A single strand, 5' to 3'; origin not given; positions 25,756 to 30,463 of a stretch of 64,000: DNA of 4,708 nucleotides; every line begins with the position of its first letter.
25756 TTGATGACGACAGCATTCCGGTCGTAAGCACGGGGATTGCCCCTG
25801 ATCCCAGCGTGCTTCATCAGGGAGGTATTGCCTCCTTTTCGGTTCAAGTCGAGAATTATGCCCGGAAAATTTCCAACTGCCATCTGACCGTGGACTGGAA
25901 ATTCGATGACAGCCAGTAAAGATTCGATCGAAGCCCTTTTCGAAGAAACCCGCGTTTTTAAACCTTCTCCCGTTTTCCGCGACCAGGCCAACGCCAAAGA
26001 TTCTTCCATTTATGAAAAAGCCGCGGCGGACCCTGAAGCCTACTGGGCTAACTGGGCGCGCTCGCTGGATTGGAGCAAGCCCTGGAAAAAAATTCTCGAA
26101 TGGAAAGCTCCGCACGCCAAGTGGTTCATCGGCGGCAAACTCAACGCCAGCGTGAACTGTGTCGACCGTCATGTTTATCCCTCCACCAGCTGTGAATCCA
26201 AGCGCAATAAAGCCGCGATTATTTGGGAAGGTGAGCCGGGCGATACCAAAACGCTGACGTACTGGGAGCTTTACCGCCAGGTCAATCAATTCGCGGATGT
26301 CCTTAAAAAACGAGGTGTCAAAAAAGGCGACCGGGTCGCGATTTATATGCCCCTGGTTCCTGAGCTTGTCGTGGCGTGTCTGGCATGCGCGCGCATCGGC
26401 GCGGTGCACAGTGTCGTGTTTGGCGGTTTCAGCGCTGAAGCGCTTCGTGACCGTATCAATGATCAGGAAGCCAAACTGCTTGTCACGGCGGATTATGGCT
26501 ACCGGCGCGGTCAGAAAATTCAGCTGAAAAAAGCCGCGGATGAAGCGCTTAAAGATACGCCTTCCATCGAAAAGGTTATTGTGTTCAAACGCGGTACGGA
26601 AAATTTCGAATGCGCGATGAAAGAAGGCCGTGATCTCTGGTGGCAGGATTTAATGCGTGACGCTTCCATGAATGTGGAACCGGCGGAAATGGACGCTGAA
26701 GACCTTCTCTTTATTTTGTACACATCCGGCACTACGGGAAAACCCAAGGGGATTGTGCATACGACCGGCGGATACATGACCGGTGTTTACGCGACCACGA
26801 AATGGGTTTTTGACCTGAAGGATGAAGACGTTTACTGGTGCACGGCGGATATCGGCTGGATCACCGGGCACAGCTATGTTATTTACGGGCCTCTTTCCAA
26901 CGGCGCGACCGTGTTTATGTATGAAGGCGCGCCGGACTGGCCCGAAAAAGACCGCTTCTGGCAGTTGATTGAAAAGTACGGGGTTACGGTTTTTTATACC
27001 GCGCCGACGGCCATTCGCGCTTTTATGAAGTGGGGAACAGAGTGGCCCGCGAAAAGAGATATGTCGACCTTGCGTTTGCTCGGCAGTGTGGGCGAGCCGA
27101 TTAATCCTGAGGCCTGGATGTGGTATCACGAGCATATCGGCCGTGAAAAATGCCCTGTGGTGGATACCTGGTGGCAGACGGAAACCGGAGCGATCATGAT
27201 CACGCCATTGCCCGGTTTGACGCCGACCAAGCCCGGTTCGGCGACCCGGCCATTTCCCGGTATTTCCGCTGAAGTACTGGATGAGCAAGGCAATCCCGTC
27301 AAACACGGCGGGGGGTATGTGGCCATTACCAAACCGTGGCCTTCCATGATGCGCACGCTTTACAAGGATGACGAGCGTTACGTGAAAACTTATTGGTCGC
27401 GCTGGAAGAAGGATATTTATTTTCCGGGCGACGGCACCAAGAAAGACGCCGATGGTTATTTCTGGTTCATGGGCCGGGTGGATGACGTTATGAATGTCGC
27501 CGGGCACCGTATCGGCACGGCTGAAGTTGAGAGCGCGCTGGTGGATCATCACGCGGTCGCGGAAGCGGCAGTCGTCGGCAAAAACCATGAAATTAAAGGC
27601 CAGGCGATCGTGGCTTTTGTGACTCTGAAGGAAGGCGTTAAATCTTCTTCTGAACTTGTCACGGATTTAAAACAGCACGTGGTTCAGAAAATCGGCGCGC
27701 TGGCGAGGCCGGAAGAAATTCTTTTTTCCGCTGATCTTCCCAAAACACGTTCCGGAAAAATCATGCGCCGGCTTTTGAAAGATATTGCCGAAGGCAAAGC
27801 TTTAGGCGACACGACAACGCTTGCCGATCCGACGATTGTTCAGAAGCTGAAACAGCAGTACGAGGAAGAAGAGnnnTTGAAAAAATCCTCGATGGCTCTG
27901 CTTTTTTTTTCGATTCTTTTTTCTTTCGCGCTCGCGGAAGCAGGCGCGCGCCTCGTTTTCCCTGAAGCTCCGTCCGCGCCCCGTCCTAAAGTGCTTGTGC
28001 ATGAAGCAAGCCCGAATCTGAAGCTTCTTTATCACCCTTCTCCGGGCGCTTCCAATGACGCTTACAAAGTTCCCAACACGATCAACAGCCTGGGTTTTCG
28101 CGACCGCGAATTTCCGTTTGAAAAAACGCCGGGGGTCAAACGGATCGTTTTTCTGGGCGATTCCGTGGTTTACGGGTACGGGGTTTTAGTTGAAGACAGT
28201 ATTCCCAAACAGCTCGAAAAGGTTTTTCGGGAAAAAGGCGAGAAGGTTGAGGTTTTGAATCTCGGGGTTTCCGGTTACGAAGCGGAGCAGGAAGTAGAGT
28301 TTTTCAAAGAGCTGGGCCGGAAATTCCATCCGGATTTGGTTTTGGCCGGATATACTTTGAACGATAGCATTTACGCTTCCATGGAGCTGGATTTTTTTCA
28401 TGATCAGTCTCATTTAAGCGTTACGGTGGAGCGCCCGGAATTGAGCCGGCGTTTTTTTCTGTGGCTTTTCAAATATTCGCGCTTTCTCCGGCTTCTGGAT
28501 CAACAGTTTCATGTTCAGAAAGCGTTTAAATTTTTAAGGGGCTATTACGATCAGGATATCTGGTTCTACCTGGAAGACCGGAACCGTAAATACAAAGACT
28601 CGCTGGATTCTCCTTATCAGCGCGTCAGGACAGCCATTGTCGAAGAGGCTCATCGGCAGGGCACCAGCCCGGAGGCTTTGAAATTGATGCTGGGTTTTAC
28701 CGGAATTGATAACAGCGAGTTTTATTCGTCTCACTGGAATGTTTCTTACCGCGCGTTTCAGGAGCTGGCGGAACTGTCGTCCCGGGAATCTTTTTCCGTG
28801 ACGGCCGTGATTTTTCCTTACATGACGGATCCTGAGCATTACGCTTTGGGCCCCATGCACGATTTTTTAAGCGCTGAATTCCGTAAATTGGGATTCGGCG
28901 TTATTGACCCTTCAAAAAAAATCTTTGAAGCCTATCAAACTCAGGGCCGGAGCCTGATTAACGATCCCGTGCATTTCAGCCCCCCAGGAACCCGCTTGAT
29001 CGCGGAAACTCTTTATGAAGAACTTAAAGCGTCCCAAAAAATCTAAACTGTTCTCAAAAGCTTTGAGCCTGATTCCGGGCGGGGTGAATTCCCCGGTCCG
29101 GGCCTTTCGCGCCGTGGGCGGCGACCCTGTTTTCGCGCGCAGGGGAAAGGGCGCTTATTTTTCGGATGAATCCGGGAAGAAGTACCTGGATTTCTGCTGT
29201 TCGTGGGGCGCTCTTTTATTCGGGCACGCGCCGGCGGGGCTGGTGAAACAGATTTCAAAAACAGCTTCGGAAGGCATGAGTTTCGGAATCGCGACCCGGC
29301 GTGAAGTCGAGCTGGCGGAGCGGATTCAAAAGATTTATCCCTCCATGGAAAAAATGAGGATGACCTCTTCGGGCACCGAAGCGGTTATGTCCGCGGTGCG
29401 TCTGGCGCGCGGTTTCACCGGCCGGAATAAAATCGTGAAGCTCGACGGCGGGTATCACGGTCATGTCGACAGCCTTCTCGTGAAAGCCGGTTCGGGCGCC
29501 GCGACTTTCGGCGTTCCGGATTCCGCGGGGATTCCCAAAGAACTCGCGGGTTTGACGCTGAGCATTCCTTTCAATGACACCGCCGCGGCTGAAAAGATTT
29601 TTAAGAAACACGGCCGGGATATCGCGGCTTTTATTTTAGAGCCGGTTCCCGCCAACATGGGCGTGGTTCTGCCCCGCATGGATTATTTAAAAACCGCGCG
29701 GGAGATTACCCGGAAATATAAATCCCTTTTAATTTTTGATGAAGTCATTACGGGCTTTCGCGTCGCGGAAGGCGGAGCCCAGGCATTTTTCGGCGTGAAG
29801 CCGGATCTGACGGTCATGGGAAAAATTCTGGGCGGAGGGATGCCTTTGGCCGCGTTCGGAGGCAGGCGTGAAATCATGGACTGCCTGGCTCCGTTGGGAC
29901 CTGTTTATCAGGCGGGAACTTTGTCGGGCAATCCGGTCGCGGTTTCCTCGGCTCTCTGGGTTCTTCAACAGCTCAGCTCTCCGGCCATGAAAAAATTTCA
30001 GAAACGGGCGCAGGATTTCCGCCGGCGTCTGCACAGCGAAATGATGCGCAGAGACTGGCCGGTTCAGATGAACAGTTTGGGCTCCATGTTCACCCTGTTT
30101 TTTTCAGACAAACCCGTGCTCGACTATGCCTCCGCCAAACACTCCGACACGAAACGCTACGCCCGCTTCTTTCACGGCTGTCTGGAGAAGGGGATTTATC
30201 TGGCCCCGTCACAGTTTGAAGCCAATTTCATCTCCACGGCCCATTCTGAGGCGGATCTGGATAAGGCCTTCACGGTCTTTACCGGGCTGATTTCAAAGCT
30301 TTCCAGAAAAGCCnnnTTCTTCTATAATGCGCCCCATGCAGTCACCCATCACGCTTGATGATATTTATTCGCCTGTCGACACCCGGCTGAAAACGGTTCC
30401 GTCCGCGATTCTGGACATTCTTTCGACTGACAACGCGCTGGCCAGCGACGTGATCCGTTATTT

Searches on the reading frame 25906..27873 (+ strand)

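Call 81: search_protein_families(library=pfam, proteins=[window:25906-27873:+], max_evalue=0.00001)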
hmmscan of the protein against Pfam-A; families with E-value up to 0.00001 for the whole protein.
window:25906-27873:+ (656 aa): 3 families
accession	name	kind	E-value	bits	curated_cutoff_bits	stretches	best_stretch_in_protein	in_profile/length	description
PF00501.34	AMP-binding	-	1.5e-94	317.4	29.9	1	95-484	4-382/384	AMP-binding enzyme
PF13193.12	AMP-binding_C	-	1.6e-26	93.4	24.5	1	540-618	1-76/76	AMP-binding enzyme C-terminal domain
PF16177.11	ACAS_N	-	3.8e-19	68.7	27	1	35-85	4-55/55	Acetyl-coenzyme A synthetase N-terminus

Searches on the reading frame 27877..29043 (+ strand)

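Call 81: search_protein_families(library=pfam, proteins=[window:27877-29043:+], max_evalue=0.00001)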
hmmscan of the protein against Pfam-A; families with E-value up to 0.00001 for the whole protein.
window:27877-29043:+ (389 aa): 1 family
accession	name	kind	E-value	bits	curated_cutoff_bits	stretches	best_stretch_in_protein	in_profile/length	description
PF13472.12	Lipase_GDSL_2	-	2.5e-07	31.8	32.9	1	92-175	1-86/178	GDSL-like Lipase/Acylhydrolase family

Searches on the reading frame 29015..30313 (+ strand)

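Call 81: search_protein_families(library=pfam, proteins=[window:29015-30313:+], max_evalue=0.00001)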
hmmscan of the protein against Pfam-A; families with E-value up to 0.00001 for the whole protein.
window:29015-30313:+ (433 aa): 1 family
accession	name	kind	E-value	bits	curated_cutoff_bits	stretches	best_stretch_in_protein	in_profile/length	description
PF00202.27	Aminotran_3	-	2.4e-65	221.2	30.5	1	36-398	6-373/403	Aminotransferase class-III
